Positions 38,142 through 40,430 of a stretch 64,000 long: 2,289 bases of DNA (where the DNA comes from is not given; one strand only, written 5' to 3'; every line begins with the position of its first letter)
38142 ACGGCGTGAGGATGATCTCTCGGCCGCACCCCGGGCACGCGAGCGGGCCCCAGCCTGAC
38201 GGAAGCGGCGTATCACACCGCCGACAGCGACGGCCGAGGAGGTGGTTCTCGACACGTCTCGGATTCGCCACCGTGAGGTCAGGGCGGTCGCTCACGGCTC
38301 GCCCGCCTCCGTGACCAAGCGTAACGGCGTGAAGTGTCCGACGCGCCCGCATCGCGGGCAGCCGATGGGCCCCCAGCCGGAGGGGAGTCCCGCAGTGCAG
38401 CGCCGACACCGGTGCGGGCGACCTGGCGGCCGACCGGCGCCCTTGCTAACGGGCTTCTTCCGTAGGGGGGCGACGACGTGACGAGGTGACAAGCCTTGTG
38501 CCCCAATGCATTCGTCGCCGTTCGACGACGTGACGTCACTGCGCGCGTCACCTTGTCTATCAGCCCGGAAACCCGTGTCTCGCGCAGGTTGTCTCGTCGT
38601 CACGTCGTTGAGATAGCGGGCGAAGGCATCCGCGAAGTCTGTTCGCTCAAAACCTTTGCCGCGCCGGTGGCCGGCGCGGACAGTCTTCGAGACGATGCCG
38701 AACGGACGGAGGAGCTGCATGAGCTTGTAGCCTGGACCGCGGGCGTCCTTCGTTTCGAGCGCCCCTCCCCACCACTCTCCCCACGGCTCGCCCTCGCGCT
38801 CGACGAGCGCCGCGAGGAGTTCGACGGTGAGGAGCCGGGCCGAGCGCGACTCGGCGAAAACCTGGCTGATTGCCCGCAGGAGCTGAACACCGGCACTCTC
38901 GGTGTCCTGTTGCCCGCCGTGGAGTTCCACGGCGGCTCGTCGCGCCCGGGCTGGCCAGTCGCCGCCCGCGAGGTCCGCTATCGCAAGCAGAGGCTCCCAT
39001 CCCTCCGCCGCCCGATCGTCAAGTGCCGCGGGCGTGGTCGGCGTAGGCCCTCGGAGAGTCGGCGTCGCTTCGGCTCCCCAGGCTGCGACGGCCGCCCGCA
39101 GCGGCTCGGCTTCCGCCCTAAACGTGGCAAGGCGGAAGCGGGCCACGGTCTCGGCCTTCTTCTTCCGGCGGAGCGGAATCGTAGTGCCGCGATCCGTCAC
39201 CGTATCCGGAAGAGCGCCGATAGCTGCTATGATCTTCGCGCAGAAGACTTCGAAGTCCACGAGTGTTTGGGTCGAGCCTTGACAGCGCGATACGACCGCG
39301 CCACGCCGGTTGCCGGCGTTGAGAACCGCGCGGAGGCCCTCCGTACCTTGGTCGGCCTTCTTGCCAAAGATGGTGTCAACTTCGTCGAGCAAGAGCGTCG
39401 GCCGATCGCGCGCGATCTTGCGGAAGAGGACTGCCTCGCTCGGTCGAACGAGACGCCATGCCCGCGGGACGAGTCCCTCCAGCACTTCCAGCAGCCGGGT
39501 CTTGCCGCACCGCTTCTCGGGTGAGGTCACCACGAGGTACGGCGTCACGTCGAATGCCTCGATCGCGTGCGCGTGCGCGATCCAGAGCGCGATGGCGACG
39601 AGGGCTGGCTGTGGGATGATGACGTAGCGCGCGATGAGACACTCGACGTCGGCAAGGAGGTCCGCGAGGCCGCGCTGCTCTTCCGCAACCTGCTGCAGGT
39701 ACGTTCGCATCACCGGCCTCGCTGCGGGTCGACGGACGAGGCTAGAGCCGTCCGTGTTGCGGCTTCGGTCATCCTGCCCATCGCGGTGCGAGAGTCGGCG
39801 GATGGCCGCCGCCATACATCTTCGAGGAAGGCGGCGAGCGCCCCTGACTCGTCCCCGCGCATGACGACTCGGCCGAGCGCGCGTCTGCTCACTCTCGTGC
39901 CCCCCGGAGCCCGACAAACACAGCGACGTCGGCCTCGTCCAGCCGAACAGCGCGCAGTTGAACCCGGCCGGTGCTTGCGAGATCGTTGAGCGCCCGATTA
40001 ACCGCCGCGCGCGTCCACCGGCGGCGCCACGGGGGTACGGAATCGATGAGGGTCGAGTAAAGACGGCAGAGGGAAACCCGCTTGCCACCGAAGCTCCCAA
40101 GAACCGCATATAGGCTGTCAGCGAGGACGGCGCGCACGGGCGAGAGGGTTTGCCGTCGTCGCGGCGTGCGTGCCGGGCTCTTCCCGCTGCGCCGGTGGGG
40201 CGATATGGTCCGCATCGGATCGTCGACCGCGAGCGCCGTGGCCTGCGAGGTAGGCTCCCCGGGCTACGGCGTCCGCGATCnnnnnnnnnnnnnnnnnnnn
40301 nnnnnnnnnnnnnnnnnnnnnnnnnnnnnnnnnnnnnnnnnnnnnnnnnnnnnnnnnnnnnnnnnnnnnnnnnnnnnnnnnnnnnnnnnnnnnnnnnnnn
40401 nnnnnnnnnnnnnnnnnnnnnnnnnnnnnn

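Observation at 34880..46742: Integrative element in tRNA-Leu(GAG) bounded by 27-bp direct repeats, with two outward-facing integrases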

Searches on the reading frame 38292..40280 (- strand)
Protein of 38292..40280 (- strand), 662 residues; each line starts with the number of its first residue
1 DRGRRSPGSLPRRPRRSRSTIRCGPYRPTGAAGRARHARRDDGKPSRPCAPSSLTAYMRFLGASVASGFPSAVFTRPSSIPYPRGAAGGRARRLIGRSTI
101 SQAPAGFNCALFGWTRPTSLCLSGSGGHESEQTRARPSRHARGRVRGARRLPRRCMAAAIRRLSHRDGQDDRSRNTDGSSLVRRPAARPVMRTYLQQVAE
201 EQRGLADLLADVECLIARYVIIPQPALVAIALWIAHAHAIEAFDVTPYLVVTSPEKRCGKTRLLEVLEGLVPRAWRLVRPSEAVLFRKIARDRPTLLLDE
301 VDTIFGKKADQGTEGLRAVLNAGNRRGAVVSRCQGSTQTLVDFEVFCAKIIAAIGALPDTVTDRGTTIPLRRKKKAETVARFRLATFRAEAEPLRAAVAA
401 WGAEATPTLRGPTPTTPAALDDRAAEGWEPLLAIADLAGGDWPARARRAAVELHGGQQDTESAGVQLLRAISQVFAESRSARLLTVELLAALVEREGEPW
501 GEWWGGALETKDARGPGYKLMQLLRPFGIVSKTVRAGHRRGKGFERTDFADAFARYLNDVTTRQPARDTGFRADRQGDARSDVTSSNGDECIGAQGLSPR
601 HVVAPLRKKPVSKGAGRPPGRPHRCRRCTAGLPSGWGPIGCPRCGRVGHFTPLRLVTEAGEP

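Call 9: search_protein_families(library=pfam, proteins=[window:38292-40280:-], max_evalue=0.01)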
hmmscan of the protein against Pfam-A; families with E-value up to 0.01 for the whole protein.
window:38292-40280:- (662 aa): 1 family
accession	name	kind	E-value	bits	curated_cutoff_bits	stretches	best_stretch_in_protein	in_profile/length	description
PF12307.13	DUF3631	-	7.2e-45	153.8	24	1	370-556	2-182/182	Protein of unknown function (DUF3631)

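Call 16: search_protein_families(library=ncbifam, proteins=[window:38292-40280:-], max_evalue=0.01)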
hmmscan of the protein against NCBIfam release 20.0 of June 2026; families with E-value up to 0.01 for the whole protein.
window:38292-40280:- (662 aa): 0 families

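Call 42: search_protein_families(library=phrogs, proteins=[window:38292-40109:-], max_evalue=0.01)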
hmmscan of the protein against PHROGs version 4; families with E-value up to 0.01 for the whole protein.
window:38292-40109:- (605 aa): 0 families

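Call 70: search_solved_structures(query=window:38292-40109:-, max_evalue=1)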
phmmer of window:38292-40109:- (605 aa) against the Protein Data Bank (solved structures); distinct sequences matched with E-value up to 1: 1.
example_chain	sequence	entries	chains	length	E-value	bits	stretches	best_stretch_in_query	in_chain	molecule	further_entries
7vg7_B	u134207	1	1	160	0.27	12.9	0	389-451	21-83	Uteroglobin,PB1m6A9 peptide,Uteroglobin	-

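Call 73: find_homologous_proteins(query=window:38292-40109:-, max_evalue=0.00001)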
Query window:38292-40109:- (605 aa): 2131 proteins with E <= 0.00001 among 8000 candidates; the best 120 are listed.
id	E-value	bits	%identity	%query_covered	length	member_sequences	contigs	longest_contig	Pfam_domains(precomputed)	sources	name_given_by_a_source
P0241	0.0e+0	1058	100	78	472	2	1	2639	PF12307.14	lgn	-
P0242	1.2e-145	505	60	66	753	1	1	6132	PF12307.14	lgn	-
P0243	1.8e-140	488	58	67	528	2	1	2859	PF12307.14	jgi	-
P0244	1.4e-139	485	60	65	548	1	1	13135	PF12307.14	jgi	jgi:hypothetical protein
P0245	2.7e-132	461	57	66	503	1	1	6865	PF12307.14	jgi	jgi:hypothetical protein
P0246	3.5e-131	457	55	66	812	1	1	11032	PF12307.14,PF09250.17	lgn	-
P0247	2.7e-129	451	53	75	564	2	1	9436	PF12307.14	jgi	jgi:hypothetical protein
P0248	3.4e-129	450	57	66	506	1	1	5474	PF12307.14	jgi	jgi:hypothetical protein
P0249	1.2e-125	439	54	66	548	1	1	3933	PF12307.14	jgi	jgi:hypothetical protein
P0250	9.2e-122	426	55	68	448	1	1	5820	PF12307.14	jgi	jgi:hypothetical protein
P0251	1.1e-120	422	51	69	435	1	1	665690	PF12307.14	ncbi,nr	ncbi:MAG: DUF3631 domain-containing protein [bacterium]|nr:DUF3631 domain-containing protein [bacter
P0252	2.7e-119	418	51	75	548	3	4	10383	PF12307.14,PF00226.37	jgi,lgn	-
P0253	1.4e-118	415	50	74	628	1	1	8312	PF12307.14,PF00226.37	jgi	jgi:hypothetical protein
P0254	3.3e-116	407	55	60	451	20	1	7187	PF12307.14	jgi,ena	-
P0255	2.7e-113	398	52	67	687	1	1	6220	PF12307.14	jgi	jgi:hypothetical protein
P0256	1.3e-112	395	48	77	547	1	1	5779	PF12307.14,PF00226.37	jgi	jgi:hypothetical protein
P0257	3.9e-112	394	54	65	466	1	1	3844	PF12307.14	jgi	jgi:hypothetical protein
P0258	4.2e-112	394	50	73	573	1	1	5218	PF12307.14,PF00226.37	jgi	jgi:hypothetical protein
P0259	8.4e-112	393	50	76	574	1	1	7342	PF12307.14,PF00226.37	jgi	jgi:hypothetical protein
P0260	2.9e-111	391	51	65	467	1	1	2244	PF12307.14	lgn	-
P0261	3.9e-111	391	51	66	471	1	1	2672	PF12307.14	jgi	jgi:hypothetical protein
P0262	1.1e-110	389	49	70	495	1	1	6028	PF12307.14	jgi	jgi:hypothetical protein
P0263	3.2e-109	384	50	68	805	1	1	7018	PF12307.14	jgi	jgi:hypothetical protein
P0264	1.2e-108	382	54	66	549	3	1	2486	PF12307.14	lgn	-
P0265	3.6e-107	378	50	71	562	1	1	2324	PF12307.14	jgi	jgi:hypothetical protein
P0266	5.9e-107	377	45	75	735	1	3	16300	PF12307.14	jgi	jgi:hypothetical protein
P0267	1.2e-106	376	53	62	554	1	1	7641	PF12307.14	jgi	jgi:hypothetical protein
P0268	7.6e-106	373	48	69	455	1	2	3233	PF12307.14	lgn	-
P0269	7.7e-106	373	55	58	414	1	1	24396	PF12307.14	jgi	jgi:hypothetical protein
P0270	1.3e-105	372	52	63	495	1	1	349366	PF12307.14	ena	-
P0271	2.1e-105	372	51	60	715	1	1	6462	PF12307.14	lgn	-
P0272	2.9e-105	371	47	70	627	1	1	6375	PF12307.14,PF00772.27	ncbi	-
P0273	3.0e-105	371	50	65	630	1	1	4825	PF12307.14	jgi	jgi:hypothetical protein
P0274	7.1e-105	370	50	66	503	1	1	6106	PF12307.14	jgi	jgi:hypothetical protein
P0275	1.3e-104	369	54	59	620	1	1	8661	PF12307.14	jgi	jgi:hypothetical protein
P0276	1.3e-104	369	49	68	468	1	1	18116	PF12307.14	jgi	-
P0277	4.0e-104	367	53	58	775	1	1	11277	PF12307.14,PF12965.14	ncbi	-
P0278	6.1e-104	367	54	58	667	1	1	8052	PF12307.14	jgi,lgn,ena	-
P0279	8.2e-104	366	53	59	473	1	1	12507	PF12307.14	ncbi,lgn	-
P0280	1.7e-103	365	52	61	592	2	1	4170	PF12307.14,PF00772.27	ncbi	-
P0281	2.2e-103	365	50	69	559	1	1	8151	PF12307.14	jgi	jgi:hypothetical protein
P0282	8.3e-103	363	48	64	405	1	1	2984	PF12307.14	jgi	jgi:hypothetical protein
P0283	2.0e-102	362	50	65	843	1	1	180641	PF12307.14,PF09250.17,PF08708.17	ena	-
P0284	2.2e-102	362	50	65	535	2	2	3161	PF12307.14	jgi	-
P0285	7.1e-102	360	49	61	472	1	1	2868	PF12307.14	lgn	-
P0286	1.3e-101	359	45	75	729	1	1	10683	PF12307.14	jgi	jgi:hypothetical protein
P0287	3.2e-101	358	51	58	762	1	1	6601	PF12307.14,PF12965.14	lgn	-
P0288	3.8e-101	358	49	65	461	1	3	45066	PF12307.14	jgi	jgi:Protein of unknown function (DUF3631)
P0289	4.9e-101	357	54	59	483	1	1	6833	PF12307.14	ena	-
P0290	5.3e-101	357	49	68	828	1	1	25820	PF12307.14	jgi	jgi:hypothetical protein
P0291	8.4e-101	357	50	65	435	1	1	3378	PF12307.14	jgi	jgi:Protein of unknown function (DUF3631)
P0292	9.1e-101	356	53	54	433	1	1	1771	PF12307.14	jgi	jgi:Protein of unknown function (DUF3631)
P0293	1.1e-100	356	48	64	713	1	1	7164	PF12307.14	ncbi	-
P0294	1.4e-100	356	50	60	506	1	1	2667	PF12307.14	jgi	-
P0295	1.7e-100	356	47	66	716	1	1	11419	PF12307.14,PF09250.17,PF08708.17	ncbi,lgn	-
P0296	1.7e-100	356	51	65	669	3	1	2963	PF12307.14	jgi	jgi:5S rRNA maturation endonuclease (ribonuclease M5)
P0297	2.5e-100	355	51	62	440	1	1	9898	PF12307.14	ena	-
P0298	2.6e-100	355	50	65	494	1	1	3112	PF12307.14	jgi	jgi:hypothetical protein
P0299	3.7e-100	354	49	68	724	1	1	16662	PF12307.14,PF12965.14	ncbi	-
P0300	4.7e-100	354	51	60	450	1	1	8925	PF12307.14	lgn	-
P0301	5.1e-100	354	49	63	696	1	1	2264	PF12307.14,PF12965.14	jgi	jgi:hypothetical protein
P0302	9.2e-100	353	46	68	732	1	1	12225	PF12307.14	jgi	jgi:hypothetical protein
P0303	1.1e-99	353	50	58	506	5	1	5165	PF12307.14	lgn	-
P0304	1.8e-99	352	51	63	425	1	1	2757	PF12307.14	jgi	jgi:hypothetical protein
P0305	2.8e-99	352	49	63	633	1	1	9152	PF12307.14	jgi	jgi:hypothetical protein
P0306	3.8e-99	351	45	73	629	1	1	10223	PF12307.14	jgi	jgi:hypothetical protein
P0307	5.1e-99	351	50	58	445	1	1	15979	PF12307.14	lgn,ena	-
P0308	1.4e-98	349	50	59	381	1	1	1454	PF12307.14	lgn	-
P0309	1.8e-98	349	55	54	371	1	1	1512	PF12307.14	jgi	-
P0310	2.0e-98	349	48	68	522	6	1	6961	PF12307.14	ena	-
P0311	3.6e-98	348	46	70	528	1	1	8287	PF12307.14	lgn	-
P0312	5.3e-98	347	50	58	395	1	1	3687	PF12307.14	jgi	jgi:hypothetical protein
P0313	6.0e-98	347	50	58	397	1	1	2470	PF12307.14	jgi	jgi:hypothetical protein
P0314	8.4e-98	347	50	59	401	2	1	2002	PF12307.14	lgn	-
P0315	9.1e-98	347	45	73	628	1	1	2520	PF12307.14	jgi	jgi:hypothetical protein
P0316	9.6e-98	346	52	58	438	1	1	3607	PF12307.14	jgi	jgi:hypothetical protein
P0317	1.4e-97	346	48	62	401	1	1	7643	PF12307.14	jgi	jgi:Protein of unknown function (DUF3631)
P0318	1.4e-97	346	50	59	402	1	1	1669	PF12307.14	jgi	-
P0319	1.9e-97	345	51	59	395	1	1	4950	PF12307.14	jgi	jgi:Protein of unknown function (DUF3631)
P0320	3.2e-97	345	53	58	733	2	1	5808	PF12307.14,PF13362.13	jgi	jgi:5S rRNA maturation endonuclease (ribonuclease M5)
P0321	3.6e-97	345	45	71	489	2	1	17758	PF12307.14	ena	-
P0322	3.8e-97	344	50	58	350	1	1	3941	PF12307.14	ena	-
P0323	4.5e-97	344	52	57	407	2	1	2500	PF12307.14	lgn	-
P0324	4.8e-97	344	50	59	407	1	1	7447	PF12307.14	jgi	jgi:Protein of unknown function (DUF3631)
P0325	7.1e-97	344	49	59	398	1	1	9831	PF12307.14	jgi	jgi:hypothetical protein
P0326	7.7e-97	343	49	65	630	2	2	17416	PF12307.14,PF00772.27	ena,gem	-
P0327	8.1e-97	343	49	60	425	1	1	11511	PF12307.14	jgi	jgi:Protein of unknown function (DUF3631)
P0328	1.0e-96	343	52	55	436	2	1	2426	PF12307.14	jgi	jgi:Protein of unknown function (DUF3631)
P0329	1.1e-96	343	51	59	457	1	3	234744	PF12307.14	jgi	jgi:hypothetical protein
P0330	1.2e-96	343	50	58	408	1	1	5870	PF12307.14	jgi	jgi:Protein of unknown function (DUF3631)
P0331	1.5e-96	342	52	61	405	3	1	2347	PF12307.14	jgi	jgi:hypothetical protein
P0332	1.7e-96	342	51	59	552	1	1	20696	PF12307.14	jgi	jgi:hypothetical protein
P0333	1.9e-96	342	51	58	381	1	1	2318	PF12307.14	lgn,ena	-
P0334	2.0e-96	342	52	58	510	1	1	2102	PF12307.14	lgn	-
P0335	2.6e-96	342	53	59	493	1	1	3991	PF12307.14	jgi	jgi:hypothetical protein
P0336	3.1e-96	341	51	56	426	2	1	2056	PF12307.14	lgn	-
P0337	4.6e-96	341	48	65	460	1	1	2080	PF12307.14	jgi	jgi:Protein of unknown function (DUF3631)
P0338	5.1e-96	341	45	73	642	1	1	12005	PF12307.14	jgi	jgi:hypothetical protein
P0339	5.5e-96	341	51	60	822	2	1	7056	PF12307.14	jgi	jgi:hypothetical protein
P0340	5.6e-96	341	46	69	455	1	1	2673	PF12307.14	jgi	jgi:hypothetical protein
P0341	8.5e-96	340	49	58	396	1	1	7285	PF12307.14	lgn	-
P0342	9.7e-96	340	52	58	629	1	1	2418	PF12307.14,PF12965.14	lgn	-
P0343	9.8e-96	340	46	65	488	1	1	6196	PF12307.14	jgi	jgi:hypothetical protein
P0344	1.8e-95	339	52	59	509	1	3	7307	PF12307.14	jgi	jgi:hypothetical protein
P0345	2.1e-95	339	47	64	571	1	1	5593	PF12307.14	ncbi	-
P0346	2.5e-95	338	50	60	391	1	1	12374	PF12307.14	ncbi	-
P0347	2.6e-95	338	48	61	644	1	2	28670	PF12307.14,PF00772.27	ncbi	-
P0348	3.0e-95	338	46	69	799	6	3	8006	PF12307.14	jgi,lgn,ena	-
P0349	3.9e-95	338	49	61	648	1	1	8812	PF12307.14,PF00772.27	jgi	jgi:hypothetical protein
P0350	4.1e-95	338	47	64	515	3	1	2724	PF12307.14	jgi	jgi:hypothetical protein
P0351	6.0e-95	337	51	59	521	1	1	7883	PF12307.14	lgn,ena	-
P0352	6.3e-95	337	52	59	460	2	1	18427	PF12307.14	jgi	-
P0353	7.3e-95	337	48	58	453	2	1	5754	PF12307.14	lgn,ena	-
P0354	7.6e-95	337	52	56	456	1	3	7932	PF12307.14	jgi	jgi:hypothetical protein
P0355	9.6e-95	337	47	63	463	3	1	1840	PF12307.14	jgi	jgi:hypothetical protein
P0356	9.9e-95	336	49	58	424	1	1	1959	PF12307.14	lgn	-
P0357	1.2e-94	336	51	57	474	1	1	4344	PF12307.14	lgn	-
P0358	2.2e-94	335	52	56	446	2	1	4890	PF12307.14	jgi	-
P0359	2.8e-94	335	50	59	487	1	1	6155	PF12307.14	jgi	jgi:hypothetical protein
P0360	3.1e-94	335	50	60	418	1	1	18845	PF12307.14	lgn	-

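Call 93: find_related_loci(query=A3, collection=viral_contigs, flank=10000)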
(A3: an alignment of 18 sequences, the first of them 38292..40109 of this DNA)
Query A3 (605 aa) in viral_contigs; peptide patterns used: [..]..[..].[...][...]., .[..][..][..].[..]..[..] (x = any residue, [..] = any of these).
238 stretches matched a pattern; 52 encode a relative of the query (tblastn E <= 1e-3); 52 distinct loci.
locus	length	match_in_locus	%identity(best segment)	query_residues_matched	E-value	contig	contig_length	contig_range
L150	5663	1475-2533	49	143-500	1e-94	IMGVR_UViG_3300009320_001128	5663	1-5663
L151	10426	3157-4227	49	149-500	1e-93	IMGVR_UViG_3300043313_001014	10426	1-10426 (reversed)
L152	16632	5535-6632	47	147-503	5e-87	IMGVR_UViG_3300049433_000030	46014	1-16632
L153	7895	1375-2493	46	148-519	8e-84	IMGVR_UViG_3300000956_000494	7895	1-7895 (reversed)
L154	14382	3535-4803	39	151-593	3e-83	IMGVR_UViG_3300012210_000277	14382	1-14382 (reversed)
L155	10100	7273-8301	45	151-500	2e-82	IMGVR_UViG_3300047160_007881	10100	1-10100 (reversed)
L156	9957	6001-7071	47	149-510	1e-81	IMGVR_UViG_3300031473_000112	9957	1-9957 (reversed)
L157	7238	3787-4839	47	148-499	2e-81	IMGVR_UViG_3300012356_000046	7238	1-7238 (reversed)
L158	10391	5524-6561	48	151-500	2e-79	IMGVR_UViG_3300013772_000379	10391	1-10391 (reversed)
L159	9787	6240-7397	40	111-502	4e-73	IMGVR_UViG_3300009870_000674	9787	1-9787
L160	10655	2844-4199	37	139-573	2e-72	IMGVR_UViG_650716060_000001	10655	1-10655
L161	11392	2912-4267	37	139-573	2e-72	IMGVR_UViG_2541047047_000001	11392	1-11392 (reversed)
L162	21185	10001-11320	37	149-586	5e-72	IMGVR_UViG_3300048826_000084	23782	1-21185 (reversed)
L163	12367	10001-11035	44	149-500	9e-70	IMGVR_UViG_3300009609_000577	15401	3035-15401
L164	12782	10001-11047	40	149-508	1e-69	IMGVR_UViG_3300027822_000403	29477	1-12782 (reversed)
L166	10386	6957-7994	45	151-500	3e-66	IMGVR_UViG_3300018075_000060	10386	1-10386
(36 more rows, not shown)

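Call 96: search_protein_families(library=pfam, proteins=[L166:80-592:+, L166:1221-2396:-, L166:2408-3778:+, L166:3143-3991:-, L166:4009-4551:+, L166:4723-5295:-, L166:5299-5907:-, L166:5694-6404:+, L166:6897-8231:+, L166:8693-9799:+], max_evalue=0.001)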
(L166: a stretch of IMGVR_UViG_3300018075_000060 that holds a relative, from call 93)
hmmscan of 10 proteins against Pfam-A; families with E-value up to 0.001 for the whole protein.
L166:80-592:+ (170 aa): 0 families

L166:1221-2396:- (391 aa): 1 family
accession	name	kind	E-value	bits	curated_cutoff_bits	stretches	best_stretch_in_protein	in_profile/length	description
PF04860.17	Phage_portal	-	1e-89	301.4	39.1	1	43-370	2-321/321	Phage portal protein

L166:2408-3778:+ (456 aa): 3 families
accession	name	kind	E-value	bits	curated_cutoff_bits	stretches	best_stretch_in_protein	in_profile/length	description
PF03354.21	TerL_ATPase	-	3.5e-13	50.1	23.7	1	42-180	23-163/178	Terminase large subunit, ATPase domain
PF20441.4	TerL_nuclease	-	1.3e-12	48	24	1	333-443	169-282/286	Terminase large subunit, endonuclease domain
PF05127.21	NAT10_TcmA_helicase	-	0.00039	20.8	22.7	1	48-147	5-97/176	RNA cytidine acetyltransferase NAT10/TcmA, helicase domain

L166:3143-3991:- (282 aa): 0 families

L166:4009-4551:+ (180 aa): 0 families

L166:4723-5295:- (190 aa): 1 family
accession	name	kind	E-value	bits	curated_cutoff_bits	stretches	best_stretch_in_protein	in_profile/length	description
PF02452.23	PemK_toxin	-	6.3e-05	23.6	23.1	1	69-168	22-107/109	PemK-like, MazF-like toxin of type II toxin-antitoxin system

L166:5299-5907:- (202 aa): 0 families

L166:5694-6404:+ (236 aa): 1 family
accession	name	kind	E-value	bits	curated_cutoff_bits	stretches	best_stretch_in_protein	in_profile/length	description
PF01402.27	RHH_1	-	0.0008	19.7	20.5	0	49-83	2-36/39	Ribbon-helix-helix protein, copG family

L166:6897-8231:+ (444 aa): 1 family
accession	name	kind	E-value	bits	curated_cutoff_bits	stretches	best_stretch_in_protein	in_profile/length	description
PF12307.13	DUF3631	-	2e-54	185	24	1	184-364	1-181/182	Protein of unknown function (DUF3631)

L166:8693-9799:+ (368 aa): 2 families
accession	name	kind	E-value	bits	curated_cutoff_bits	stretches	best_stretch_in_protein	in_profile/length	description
PF00589.27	Phage_integrase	-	1.3e-11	45.1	27.1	1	177-340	6-168/172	Phage integrase family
PF22022.2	Phage_int_M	-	0.00053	20.6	27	0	80-158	9-94/96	Phage integrase central domain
